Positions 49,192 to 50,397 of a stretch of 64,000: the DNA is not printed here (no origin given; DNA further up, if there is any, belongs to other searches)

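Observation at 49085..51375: tRNA-Lys-flanked 2.2 kb islet encoding a MoaA/viperin-like radical-SAM enzyme plus a NUDIX hydrolase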

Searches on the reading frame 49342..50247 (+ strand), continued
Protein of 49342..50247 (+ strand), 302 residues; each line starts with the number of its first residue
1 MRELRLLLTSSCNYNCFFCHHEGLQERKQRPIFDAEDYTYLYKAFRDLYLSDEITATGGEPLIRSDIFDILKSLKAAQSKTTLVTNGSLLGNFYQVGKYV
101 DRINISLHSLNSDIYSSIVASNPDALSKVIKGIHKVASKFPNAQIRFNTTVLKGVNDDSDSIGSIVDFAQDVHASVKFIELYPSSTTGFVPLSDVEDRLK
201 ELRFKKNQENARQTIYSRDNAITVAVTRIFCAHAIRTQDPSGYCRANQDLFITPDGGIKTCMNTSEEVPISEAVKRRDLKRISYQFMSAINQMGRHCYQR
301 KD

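Call 18: find_related_loci(query=A1, collection=genome_contigs, flank=8000)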
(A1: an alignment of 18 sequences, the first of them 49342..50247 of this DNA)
Query A1 (302 aa) in genome_contigs; peptide patterns used: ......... (x = any residue, [..] = any of these).
599 stretches matched a pattern (row limit reached: there are more); 446 encode a relative of the query (tblastn E <= 1e-3); the best 80 are kept; 80 distinct loci.
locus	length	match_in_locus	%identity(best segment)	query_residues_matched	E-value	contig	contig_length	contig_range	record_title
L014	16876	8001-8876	48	2-294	2e-82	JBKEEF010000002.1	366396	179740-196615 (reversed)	MAG: Alphaproteobacteria bacterium isolate VLC_001 k251_639765, whole genome shotgun sequence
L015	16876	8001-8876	46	2-294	6e-80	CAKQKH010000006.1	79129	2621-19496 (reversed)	MAG: uncultured Alphaproteobacteria bacterium isolate REFINED_METABAT215_TOP10_CONTIGS_1500_ASSEMBLY_K77_MERGED__Hadza_M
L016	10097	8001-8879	41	2-297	1e-75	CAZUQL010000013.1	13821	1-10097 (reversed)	MAG TPA_asm: Candidatus Woesearchaeota archaeon isolate SRP178699_co1_470 genome assembly, contig: NODE_5843_length_1382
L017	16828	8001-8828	39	2-280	2e-70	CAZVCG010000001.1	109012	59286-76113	MAG TPA_asm: uncultured Rhodospirillaceae bacterium isolate SRP290908_co2_189 genome assembly, contig: NODE_174_length_1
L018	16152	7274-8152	40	2-297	5e-70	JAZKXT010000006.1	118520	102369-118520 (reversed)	MAG: Clostridia bacterium isolate T1900045116_TC20190110.MAGScoT_cleanbin_000010 SGB_4808_k141_2774740, whole genome sho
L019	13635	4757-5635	39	2-297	4e-69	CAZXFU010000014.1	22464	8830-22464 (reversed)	MAG TPA_asm: uncultured Eubacteriales bacterium isolate binchicken_co323_74 genome assembly, contig: NODE_2123_length_22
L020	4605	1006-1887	38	2-297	2e-68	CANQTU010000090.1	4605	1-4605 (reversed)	MAG: uncultured Clostridia bacterium isolate Lapin-012__bin16 genome assembly, contig: Lapin-012__NODE_17224_length_4605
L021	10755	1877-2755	39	2-297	4e-67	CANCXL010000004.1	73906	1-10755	MAG TPA_asm: uncultured Clostridiaceae bacterium isolate ERR6760096_bin.49_metawrap_v1.3_MAG genome assembly, contig: ER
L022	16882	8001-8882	37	1-297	9e-67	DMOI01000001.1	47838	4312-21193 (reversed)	MAG TPA_asm: Clostridiales bacterium isolate UBA12072 contig_4243, whole genome shotgun sequence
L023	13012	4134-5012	38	2-297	1e-66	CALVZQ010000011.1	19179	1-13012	MAG: uncultured Clostridia bacterium isolate BRZ_FC__bin54 genome assembly, contig: BRZ_FC__NODE_2642_length_19179_cov_1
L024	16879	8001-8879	38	2-297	2e-65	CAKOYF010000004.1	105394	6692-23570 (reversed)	MAG: uncultured Clostridia bacterium isolate REFINED_METABAT215_TOP10_CONTIGS_1500_ASSEMBLY_K77_MERGED__Hadza_MoBio_hadz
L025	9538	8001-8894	38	2-302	2e-65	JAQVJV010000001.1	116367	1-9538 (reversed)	MAG: Candidatus Moraniibacteriota bacterium isolate STE_71 NODE_217_length_116367_cov_9.439341_Sandtown_E, whole genome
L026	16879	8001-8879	37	2-297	1e-64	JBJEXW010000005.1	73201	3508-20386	MAG: Clostridia bacterium isolate LOHA17_bin.027 NODE_125_length_73201_cov_39.148019, whole genome shotgun sequence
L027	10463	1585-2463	36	2-297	1e-63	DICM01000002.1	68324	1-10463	MAG TPA_asm: Bacillales bacterium UBA5026 UBA5026_contig_916, whole genome shotgun sequence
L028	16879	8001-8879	38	2-297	2e-63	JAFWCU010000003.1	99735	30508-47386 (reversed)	MAG: Clostridia bacterium isolate RGIG5622 Sheep_Duodenum-3__c48677, whole genome shotgun sequence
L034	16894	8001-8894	34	2-297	4e-58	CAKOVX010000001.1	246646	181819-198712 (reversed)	MAG: uncultured Clostridia bacterium isolate REFINED_METABAT215_TOP10_CONTIGS_1500_ASSEMBLY_K77_MERGED__Hadza_MoBio_hadz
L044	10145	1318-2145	32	3-279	7e-48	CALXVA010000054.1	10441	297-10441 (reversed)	MAG: uncultured Clostridia bacterium isolate BRZ_LR__bin51 genome assembly, contig: BRZ_LR__NODE_4968_length_10441_cov_7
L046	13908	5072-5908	35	3-286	6e-46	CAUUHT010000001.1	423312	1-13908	MAG TPA_asm: Candidatus Nanosyncoccus nanoralicus isolate ERR10228828_bin.12_MetaWRAP_v1.3_MAG genome assembly, contig:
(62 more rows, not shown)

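Call 23: search_protein_families(library=pfam, proteins=[L021:1871-4012:+, L021:4017-4916:+, L006:6963-7487:+, L012:6931-7497:+, L034:9002-9649:+, L044:2333-3376:+, L044:4048-5556:+, L044:6476-6940:+, L017:8948-10255:+, L017:10251-11384:+], max_evalue=0.01)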
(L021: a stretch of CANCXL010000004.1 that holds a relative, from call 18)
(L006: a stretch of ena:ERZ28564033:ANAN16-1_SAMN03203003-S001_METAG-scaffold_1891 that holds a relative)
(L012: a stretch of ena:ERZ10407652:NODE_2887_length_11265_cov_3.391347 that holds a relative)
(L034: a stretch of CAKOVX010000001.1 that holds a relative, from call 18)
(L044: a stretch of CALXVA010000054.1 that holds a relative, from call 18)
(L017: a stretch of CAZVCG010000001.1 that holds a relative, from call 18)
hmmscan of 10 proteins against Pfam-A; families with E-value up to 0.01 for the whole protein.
L021:1871-4012:+ (714 aa): 9 families
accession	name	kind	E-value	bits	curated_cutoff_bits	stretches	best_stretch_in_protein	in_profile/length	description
PF01041.23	DegT_DnrJ_EryC1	-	5.7e-74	249.9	19.8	1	324-694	3-352/360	DegT/DnrJ/EryC1/StrS aminotransferase family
PF04055.27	Radical_SAM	-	5.6e-21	75.8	29.5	1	8-161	2-162/166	Radical SAM superfamily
PF00155.27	Aminotran_1_2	-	5.2e-13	49.4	19.7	1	326-474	24-192/361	Aminotransferase class I and II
PF01212.27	Beta_elim_lyase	-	1e-09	38.6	27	1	325-468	11-169/288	Beta-eliminating lyase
PF00266.25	Aminotran_5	-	1.4e-07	31.3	21.5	1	353-596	49-303/371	Aminotransferase class-V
PF00464.25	SHMT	-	3.8e-06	26.2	27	1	417-509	151-245/399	Serine hydroxymethyltransferase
PF01053.26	Cys_Met_Meta_PP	-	5.3e-06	25.7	27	1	350-440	55-143/381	Cys/Met metabolism PLP-dependent enzyme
PF13353.11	Fer4_12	-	1.1e-05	26.2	22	1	12-91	14-95/137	4Fe-4S single cluster domain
PF19238.5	Radical_SAM_2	-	0.00056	20.1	26.7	0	100-169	77-143/151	Radical SAM-like domain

L021:4017-4916:+ (300 aa): 3 families
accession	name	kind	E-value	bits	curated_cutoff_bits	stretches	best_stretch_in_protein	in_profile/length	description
PF00293.34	NUDIX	-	6.4e-37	127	21.1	2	161-281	5-121/134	NUDIX domain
PF14815.12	NUDIX_4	-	1.9e-10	41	35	1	23-75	3-52/113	NUDIX domain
PF22327.2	Nudt16-like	-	0.00014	22.3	27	0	186-215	37-67/161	U8 snoRNA-decapping enzyme-like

L006:6963-7487:+ (175 aa): 0 families

L012:6931-7497:+ (189 aa): 1 family
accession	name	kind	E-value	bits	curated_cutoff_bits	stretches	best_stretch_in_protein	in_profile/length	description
PF01928.26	CYTH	-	3.3e-05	24.2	23.2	1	4-139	3-152/179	CYTH domain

L034:9002-9649:+ (216 aa): 1 family
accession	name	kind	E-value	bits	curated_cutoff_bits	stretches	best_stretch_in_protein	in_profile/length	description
PF01966.28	HD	-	6.6e-10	39.7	22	1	28-127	4-115/116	HD domain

L044:2333-3376:+ (348 aa): 1 family
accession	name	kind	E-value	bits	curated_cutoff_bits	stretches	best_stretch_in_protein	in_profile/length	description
PF01966.28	HD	-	1.1e-05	26.1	22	1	60-146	1-88/116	HD domain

L044:4048-5556:+ (503 aa): 4 families
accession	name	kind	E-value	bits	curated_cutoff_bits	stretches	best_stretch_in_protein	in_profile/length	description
PF16861.10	Carbam_trans_C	-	1.1e-57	194.7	27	1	336-501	3-168/170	Carbamoyltransferase C-terminus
PF02543.21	Carbam_trans_N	-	6.5e-23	82.1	24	1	96-305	126-345/346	Carbamoyltransferase N-terminus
PF22521.2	HypF_C_2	-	0.00062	20.1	27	1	223-283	154-216/241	Carbamoyltransferase, Kae1-like Domain, second subdomain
PF01300.24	Sua5_yciO_yrdC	-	0.00069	19.6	25.1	1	378-498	34-153/178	Telomere recombination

L044:6476-6940:+ (155 aa): 2 families
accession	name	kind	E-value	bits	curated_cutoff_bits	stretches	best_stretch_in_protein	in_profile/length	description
PF01272.25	GreA_GreB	-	9.3e-07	29.2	26.9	1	80-154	3-75/77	Transcription elongation factor, GreA/GreB, C-term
PF03449.20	GreA_GreB_N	-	6.5e-05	23.5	24.5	1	2-73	2-71/71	Transcription elongation factor, N-terminal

L017:8948-10255:+ (436 aa): 5 families
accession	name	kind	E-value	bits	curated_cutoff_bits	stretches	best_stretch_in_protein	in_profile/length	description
PF01041.23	DegT_DnrJ_EryC1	-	1.8e-71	241.7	19.8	1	56-395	26-345/360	DegT/DnrJ/EryC1/StrS aminotransferase family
PF00155.27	Aminotran_1_2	-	7.7e-11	42.2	19.7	1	42-181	30-192/361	Aminotransferase class I and II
PF01212.27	Beta_elim_lyase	-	5.2e-07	29.7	27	1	49-271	27-224/288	Beta-eliminating lyase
PF01053.26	Cys_Met_Meta_PP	-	5e-05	22.5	27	1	56-179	54-178/381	Cys/Met metabolism PLP-dependent enzyme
PF00266.25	Aminotran_5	-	0.00015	21.3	21.5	1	77-180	69-181/371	Aminotransferase class-V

L017:10251-11384:+ (378 aa): 4 families
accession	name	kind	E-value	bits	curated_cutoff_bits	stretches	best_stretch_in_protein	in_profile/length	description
PF02223.23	Thymidylate_kin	-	8.5e-17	61.9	27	1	163-352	1-175/185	Thymidylate kinase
PF00293.34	NUDIX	-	8.6e-15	55.4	21.1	1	24-128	6-115/134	NUDIX domain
PF01712.25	dNK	-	0.0034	17.6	27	1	161-337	1-165/203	Deoxynucleoside kinase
PF13207.12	AAA_17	-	0.0064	17.2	27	0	165-217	2-44/136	AAA domain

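Call 39: predict_structure(alignment_id=A1)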
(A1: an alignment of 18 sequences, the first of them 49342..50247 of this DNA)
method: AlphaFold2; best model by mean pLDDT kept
length: 302 residues; sequences in the alignment: 18
mean_pLDDT: 88.8   pTM: 0.88
mean pLDDT of the five models: 88.8, 87.9, 87.0, 87.0, 84.8
residues with pLDDT >= 90: 201; 70-90: 77; 50-70: 21; < 50: 3
segments of 3 or more residues with pLDDT < 50: none
pLDDT, mean of each block of 10 residues (from residue 1): 85 70 55 92 95 87 83 97 89 91 95 87 86 96 96 92 96 95 85 94 94 91 93 87 91 90 87 97 97 78 47
secondary structure, 60 per line:
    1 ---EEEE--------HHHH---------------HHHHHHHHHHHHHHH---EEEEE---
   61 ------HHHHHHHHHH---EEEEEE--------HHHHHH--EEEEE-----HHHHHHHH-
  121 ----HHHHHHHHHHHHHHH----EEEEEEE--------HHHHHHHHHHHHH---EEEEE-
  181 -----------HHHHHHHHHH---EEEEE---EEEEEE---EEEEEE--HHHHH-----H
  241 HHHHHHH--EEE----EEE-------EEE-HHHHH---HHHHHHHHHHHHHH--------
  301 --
elements in order: E4-7 H16-19 H35-49 E53-57 H67-76 E80-85 H94-99 E102-106 H112-119 H125-139 E144-150 H159-171 E175-179 H192-201 E205-209 E213-218 E222-227 H230-234 H240-247 E250-252 E257-259 E267-269 H271-275 H279-292

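Call 43: fold_search(model_id=the predicted structure, library=pdb)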
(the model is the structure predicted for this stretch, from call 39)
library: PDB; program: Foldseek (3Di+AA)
matches with E <= 10: 1788; with E <= 0.001: 94
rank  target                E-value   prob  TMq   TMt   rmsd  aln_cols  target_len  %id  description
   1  2fb2_A                3.5e-14  1.00  0.74  0.69   4.3       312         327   20  Structure of the MoaA Arg17/266/268/Ala triple mutant (released 2006-05-09)
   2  2fb2_B                7.4e-14  1.00  0.70  0.65   5.5       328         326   21  Structure of the MoaA Arg17/266/268/Ala triple mutant (released 2006-05-09)
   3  5v1s_B                4.2e-10  1.00  0.59  0.44   6.0       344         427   16  Crystal structure of Streptococcus suis SuiB bound to S-adenosylmethionine (released 2017-08-30)
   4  5v1q_B                5.9e-10  1.00  0.62  0.45   5.4       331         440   18  Crystal structure of Streptococcus suis SuiB (released 2017-08-30)
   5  5v1s_A                7.1e-10  1.00  0.61  0.46   5.5       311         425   18  Crystal structure of Streptococcus suis SuiB bound to S-adenosylmethionine (released 2017-08-30)
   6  5vsl_A                9.0e-10  1.00  0.62  0.70   4.7       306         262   12  Crystal structure of viperin with bound [4Fe-4S] cluster and S-adenosylhomocysteine (SAH) (released 2017-06-14)
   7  5v1t_A                1.9e-09  1.00  0.60  0.43   6.3       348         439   16  Crystal structure of Streptococcus suis SuiB bound to precursor peptide SuiA (released 2017-08-30)
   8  5v1q_A                2.4e-09  1.00  0.60  0.44   5.6       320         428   18  Crystal structure of Streptococcus suis SuiB (released 2017-08-30)
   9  8hzv_C                2.4e-09  1.00  0.57  0.39   7.7       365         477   14  The crystal structure of a Radical SAM Enzyme DesII (released 2024-07-10)
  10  8hzv_B                3.7e-09  1.00  0.60  0.40   6.8       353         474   13  The crystal structure of a Radical SAM Enzyme DesII (released 2024-07-10)
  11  5vsm_A                3.9e-09  1.00  0.61  0.70   4.3       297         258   13  Crystal structure of viperin with bound [4Fe-4S] cluster, 5'-deoxyadenosine, and L-methionine (released 2017-06-14)
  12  6q2q_A                4.7e-09  1.00  0.64  0.67   5.4       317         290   12  Crystal structure of mouse viperin bound to uridine triphosphate and S-adenosylhomocysteine (released 2020-01-22)
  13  8hzv_A                4.7e-09  1.00  0.63  0.42   6.8       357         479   14  The crystal structure of a Radical SAM Enzyme DesII (released 2024-07-10)
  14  6q2p_B                5.3e-09  1.00  0.62  0.64   6.0       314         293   13  Crystal structure of mouse viperin bound to cytidine triphosphate and S-adenosylhomocysteine (released 2020-01-22)
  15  6q2p_A                6.3e-09  1.00  0.63  0.65   5.6       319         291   12  Crystal structure of mouse viperin bound to cytidine triphosphate and S-adenosylhomocysteine (released 2020-01-22)
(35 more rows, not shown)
